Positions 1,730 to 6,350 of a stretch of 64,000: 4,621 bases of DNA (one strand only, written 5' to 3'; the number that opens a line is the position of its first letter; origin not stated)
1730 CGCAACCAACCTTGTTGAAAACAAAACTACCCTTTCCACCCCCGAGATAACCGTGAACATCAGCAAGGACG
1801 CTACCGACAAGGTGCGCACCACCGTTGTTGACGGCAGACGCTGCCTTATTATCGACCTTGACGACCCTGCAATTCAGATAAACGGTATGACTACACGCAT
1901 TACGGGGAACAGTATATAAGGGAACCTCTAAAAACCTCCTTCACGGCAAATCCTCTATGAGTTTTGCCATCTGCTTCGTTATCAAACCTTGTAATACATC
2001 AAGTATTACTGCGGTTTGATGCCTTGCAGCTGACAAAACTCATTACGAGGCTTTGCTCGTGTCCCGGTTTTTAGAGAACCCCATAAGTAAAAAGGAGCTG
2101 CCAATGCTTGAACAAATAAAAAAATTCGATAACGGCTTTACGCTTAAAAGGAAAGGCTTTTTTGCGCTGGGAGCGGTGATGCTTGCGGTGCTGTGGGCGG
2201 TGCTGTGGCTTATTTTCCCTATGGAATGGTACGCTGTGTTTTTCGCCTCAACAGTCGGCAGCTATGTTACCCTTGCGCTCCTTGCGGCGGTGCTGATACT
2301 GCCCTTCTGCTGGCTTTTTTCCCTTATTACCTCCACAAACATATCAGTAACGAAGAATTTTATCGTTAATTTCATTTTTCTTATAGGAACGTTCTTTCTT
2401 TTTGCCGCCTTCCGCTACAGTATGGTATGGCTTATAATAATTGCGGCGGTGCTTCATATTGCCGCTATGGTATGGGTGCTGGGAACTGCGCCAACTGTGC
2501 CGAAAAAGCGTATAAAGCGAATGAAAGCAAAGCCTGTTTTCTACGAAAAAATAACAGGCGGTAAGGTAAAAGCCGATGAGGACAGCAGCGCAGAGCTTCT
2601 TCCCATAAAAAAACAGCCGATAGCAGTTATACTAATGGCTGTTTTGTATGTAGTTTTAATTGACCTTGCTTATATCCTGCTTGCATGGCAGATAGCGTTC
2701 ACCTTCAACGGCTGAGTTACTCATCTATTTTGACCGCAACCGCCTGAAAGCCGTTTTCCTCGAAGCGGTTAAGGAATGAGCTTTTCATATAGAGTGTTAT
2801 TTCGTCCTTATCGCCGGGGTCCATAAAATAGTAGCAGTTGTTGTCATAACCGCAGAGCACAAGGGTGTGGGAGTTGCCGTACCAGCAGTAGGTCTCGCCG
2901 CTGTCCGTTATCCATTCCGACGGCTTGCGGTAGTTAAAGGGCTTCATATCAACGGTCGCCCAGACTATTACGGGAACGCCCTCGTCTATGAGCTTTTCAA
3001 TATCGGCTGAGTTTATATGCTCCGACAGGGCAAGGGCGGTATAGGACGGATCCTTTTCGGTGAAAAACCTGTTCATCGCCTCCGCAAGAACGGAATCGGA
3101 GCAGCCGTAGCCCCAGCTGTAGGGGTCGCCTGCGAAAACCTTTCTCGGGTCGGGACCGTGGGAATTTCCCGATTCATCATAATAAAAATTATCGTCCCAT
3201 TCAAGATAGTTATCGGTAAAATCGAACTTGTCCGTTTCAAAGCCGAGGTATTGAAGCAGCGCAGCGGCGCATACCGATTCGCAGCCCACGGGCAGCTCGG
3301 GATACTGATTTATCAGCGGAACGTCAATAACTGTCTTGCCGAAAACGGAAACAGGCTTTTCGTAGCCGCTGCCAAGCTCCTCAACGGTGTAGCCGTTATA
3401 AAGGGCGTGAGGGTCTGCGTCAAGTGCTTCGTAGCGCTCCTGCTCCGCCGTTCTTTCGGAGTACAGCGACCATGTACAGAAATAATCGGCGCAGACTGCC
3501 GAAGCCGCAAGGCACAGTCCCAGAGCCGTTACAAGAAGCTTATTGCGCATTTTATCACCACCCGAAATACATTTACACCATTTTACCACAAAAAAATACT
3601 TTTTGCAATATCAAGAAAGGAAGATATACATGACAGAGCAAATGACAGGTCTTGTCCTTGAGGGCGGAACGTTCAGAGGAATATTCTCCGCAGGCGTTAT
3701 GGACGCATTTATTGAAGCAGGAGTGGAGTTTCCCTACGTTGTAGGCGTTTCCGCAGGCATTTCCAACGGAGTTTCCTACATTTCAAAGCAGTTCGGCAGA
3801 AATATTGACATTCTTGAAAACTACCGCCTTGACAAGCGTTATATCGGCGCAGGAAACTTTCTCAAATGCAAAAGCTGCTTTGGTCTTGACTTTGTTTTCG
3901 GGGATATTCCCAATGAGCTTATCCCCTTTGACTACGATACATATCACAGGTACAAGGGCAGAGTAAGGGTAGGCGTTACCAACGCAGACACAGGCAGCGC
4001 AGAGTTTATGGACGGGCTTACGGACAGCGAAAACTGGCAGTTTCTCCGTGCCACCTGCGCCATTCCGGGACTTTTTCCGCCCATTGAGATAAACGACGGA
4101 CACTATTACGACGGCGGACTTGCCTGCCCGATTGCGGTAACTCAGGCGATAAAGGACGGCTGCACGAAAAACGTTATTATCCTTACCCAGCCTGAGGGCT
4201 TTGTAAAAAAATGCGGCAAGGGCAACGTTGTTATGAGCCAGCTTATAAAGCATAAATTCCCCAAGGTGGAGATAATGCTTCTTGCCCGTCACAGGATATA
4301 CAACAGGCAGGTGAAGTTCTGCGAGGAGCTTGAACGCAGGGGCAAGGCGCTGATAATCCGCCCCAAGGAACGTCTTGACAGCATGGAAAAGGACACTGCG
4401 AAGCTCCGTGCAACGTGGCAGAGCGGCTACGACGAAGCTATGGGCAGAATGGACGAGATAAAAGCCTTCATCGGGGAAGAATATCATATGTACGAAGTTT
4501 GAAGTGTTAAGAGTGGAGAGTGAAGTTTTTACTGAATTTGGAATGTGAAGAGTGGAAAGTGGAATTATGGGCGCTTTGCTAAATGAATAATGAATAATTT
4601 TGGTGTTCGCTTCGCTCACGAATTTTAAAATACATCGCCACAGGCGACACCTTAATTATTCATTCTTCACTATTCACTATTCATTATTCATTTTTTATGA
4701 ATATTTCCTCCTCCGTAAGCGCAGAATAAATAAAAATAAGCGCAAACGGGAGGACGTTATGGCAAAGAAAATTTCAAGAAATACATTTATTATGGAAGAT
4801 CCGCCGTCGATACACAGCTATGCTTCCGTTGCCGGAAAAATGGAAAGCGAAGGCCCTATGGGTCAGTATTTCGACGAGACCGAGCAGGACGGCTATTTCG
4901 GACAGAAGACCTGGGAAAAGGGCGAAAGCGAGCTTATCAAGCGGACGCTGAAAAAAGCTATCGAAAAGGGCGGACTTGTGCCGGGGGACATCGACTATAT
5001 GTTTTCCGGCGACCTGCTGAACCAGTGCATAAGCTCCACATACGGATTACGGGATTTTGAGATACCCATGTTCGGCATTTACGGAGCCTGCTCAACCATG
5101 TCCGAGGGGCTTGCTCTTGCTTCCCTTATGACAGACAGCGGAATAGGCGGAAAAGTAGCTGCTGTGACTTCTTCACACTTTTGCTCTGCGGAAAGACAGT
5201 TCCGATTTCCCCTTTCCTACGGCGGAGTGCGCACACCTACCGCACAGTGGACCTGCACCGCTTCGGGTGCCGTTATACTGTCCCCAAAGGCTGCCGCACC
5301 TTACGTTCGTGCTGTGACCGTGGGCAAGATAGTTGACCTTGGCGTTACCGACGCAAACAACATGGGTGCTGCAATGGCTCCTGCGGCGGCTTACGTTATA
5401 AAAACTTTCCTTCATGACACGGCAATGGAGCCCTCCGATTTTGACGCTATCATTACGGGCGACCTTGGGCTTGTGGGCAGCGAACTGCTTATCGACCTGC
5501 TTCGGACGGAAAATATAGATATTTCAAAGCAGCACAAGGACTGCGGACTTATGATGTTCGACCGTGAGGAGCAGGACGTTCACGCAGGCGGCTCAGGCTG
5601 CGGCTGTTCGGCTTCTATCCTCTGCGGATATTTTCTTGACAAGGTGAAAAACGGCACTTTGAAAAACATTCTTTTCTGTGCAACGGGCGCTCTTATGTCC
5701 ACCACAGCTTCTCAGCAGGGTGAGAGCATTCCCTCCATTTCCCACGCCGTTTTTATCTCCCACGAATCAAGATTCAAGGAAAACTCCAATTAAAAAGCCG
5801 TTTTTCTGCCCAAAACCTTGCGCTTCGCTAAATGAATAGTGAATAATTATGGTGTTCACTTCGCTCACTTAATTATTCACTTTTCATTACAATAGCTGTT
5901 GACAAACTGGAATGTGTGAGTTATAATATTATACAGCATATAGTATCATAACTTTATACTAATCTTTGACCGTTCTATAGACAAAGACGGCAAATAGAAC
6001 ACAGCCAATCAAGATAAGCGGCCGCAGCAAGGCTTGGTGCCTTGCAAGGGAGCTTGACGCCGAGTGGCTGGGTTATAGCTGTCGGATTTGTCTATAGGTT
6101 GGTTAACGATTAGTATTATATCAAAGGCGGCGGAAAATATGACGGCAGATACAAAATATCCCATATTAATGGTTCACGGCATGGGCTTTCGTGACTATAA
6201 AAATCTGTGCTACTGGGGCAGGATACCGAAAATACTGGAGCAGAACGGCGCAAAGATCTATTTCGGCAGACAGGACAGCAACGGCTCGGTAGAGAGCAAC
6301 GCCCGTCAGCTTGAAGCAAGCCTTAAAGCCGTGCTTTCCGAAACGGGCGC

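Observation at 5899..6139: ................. structured element family; copy A forms the entire 5' leader of a lipase gene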

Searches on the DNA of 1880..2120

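Call 49: search_with_rna_model(model_id=R1, source=window, start=1880, end=2120, max_evalue=0.001, show_alignments=1)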
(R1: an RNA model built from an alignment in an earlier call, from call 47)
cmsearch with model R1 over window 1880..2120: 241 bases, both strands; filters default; matches with E-value up to 0.001: 1.
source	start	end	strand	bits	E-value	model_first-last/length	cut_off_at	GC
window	1926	2076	-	61.5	4.6e-15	1-158/158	no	0.43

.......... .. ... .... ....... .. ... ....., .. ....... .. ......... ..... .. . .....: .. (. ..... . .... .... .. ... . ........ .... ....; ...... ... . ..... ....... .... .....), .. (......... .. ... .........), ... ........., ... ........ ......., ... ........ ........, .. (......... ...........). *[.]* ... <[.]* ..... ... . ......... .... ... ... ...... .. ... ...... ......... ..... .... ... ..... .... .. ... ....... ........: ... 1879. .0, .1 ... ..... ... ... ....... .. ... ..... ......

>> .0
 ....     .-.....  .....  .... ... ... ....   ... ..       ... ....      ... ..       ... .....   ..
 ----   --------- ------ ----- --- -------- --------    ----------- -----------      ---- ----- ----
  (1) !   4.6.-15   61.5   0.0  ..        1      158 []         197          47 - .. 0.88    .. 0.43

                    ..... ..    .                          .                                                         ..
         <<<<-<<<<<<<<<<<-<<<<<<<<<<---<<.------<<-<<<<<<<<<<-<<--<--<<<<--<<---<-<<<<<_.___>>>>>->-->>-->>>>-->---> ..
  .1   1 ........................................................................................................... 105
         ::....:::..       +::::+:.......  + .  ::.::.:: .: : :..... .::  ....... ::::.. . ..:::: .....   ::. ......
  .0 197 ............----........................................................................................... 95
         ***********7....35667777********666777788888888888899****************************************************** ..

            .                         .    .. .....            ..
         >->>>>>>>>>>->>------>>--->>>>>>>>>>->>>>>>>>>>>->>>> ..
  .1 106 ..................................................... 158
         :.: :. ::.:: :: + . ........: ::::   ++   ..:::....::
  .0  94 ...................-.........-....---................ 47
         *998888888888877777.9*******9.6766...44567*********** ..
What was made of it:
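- Tried and rejected: In family G the G-A pairs are replaced by Watson-Crick pairs (call 49).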

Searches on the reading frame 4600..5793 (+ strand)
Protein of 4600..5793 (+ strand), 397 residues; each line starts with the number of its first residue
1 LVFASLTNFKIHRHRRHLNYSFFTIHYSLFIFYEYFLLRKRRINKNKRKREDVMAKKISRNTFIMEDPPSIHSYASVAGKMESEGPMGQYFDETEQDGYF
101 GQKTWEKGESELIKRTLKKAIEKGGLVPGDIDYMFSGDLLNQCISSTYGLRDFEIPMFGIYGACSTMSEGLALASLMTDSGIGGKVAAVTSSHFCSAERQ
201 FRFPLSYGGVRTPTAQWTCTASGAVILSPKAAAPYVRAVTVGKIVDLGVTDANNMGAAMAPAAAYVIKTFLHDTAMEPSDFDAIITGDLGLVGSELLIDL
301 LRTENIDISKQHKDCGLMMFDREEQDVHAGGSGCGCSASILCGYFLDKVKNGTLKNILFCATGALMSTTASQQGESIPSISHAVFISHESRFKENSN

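Call 15: search_protein_families(library=pfam, proteins=[window:4600-5793:+])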
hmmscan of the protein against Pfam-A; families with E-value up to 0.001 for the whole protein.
window:4600-5793:+ (397 aa): 1 family
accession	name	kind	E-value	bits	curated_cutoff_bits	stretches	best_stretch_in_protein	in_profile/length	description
PF07451.17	SpoVAD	-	1.6e-140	467.9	22.1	1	60-386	2-328/329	Stage V sporulation protein AD (SpoVAD)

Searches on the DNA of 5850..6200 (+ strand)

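Call 4: search_rna_families(source=window, start=5850, end=6200, threshold=evalue, max_evalue=10, show_alignments=3)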
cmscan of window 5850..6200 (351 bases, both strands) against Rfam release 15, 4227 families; matches with E-value up to 10: 0.
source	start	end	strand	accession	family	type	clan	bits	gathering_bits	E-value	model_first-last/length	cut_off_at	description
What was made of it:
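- Tried and rejected: Rfam at permissive thresholds: nothing (call 4).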

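Call 30: search_dna_similar(query=window:5954-6118:+, collection=plasmids, mode=distant, max_evalue=0.01)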
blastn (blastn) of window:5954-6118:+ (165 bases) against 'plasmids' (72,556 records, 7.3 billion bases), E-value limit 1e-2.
No match.
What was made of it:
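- Tried and rejected: Plasmid collection: no match (call 30).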

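Call 31: search_dna_similar(query=window:5954-6118:+, collection=phages, mode=distant, max_evalue=0.01)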
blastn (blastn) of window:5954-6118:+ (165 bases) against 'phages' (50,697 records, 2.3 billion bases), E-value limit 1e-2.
Records with a match: 9; places in all: 9; records where one place covers at least 80% of the query: 5.
Best place of each record, by identity: 90-95% 1; 80-90% 1; 60-80% 7.
By first word of the organism name: Bacteriophage 9.
By host as written in the record: - 9.
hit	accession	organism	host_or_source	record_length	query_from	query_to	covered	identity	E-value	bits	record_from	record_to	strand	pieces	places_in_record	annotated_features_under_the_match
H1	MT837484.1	Bacteriophage sp.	human fecal samples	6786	1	165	100%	76.0%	2e-24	117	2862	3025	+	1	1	record has no annotation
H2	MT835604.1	Bacteriophage sp.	human fecal samples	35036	1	165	100%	75.8%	8e-24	114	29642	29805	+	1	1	record has no annotation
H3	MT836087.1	Bacteriophage sp.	human fecal samples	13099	1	165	100%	74.3%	1e-20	104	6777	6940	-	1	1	record has no annotation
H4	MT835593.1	Bacteriophage sp.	human fecal samples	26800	1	160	97%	75.8%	1e-20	104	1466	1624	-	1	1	record has no annotation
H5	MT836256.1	Bacteriophage sp.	human fecal samples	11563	1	164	99%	73.5%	2e-18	98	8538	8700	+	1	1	record has no annotation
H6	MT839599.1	Bacteriophage sp.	human fecal samples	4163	52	165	69%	75.0%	7e-12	75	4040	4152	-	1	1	record has no annotation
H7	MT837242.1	Bacteriophage sp.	human fecal samples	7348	3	114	68%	74.1%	9e-11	73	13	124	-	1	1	record has no annotation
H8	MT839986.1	Bacteriophage sp.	human fecal samples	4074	1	44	27%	88.9%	7e-6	56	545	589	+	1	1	record has no annotation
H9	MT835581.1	Bacteriophage sp.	human fecal samples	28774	131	165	21%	91.4%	3e-4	51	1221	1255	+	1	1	record has no annotation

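Call 32: get_annotated_region(hit=H8, flank=4000)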
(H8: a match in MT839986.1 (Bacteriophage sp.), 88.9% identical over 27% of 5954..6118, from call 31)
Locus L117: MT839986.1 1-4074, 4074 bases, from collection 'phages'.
description: UNVERIFIED: Bacteriophage sp. clone scaffold_17302 genomic sequence.
organism: Bacteriophage sp. (NCBI taxid 38018)
taxonomy: Viruses
host: -; source: human fecal samples; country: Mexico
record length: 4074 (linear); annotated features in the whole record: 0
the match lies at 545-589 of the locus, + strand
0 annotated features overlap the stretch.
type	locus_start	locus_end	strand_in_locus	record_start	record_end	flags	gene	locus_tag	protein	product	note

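Call 33: get_annotated_region(hit=H9, flank=4000)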
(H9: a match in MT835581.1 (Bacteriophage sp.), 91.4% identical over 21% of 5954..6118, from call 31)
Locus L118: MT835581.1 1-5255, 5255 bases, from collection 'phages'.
description: UNVERIFIED: Bacteriophage sp. clone scaffold_227 genomic sequence.
organism: Bacteriophage sp. (NCBI taxid 38018)
taxonomy: Viruses
host: -; source: human fecal samples; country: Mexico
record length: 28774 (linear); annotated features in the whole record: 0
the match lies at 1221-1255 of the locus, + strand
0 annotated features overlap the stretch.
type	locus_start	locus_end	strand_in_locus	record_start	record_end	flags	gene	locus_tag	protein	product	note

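Call 47: build_rna_model(alignment_id=A2)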
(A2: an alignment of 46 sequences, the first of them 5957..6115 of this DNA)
Model R1 built from alignment A2 (46 sequences, 173 columns); structure: RNAalifold consensus.
model positions 158; base pairs 54; branch points 0; effective number of sequences 1.38; information 0.59 bits per position. Calibrated on 0.2 Mb of random sequence (short: E-values are rough).
structure used (alignment columns):
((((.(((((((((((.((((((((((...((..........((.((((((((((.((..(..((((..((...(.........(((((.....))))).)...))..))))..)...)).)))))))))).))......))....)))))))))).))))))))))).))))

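Call 48: search_with_rna_model(model_id=R1, source=window, max_evalue=10, filters=off)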
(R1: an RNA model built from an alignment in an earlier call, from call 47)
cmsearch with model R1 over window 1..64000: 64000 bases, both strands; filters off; matches with E-value up to 10: 58.
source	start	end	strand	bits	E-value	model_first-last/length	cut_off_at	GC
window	60266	60423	+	169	1.4e-38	1-158/158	no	0.44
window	21919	22076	-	168.5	1.8e-38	1-158/158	no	0.46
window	5957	6115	+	157.4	9e-36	1-158/158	no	0.47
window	36067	36226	+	125.6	4.1e-28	1-158/158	no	0.44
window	60266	60423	-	74.5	8.8e-16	1-158/158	no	0.44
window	21919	22076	+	70.7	7.3e-15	1-158/158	no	0.46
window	5957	6115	-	69.4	1.5e-14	1-158/158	no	0.47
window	1926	2076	-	61.5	1.2e-12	1-158/158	no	0.43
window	50384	50535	-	54.8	5.1e-11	1-158/158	no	0.4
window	38497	38596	-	33.3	7.7e-06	1-158/158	no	0.26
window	38497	38596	+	31.9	1.7e-05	1-158/158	no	0.26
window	36067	36226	-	28.9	9e-05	1-158/158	no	0.44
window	44860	45030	-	23.7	0.0016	1-158/158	no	0.42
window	45850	45968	-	23.5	0.0018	1-158/158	no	0.45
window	13388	13440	-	21.6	0.005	1-158/158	no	0.32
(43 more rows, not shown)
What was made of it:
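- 5957..6115 (+): Copy A of the 158-nt MITE family (F1), inserted in the lipase leader. CM score 157 bits (call 48).
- Checked: Covariance-model scores are 125-169 bits on the sense strand and 29-75 bits on the antisense strand (call 48).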
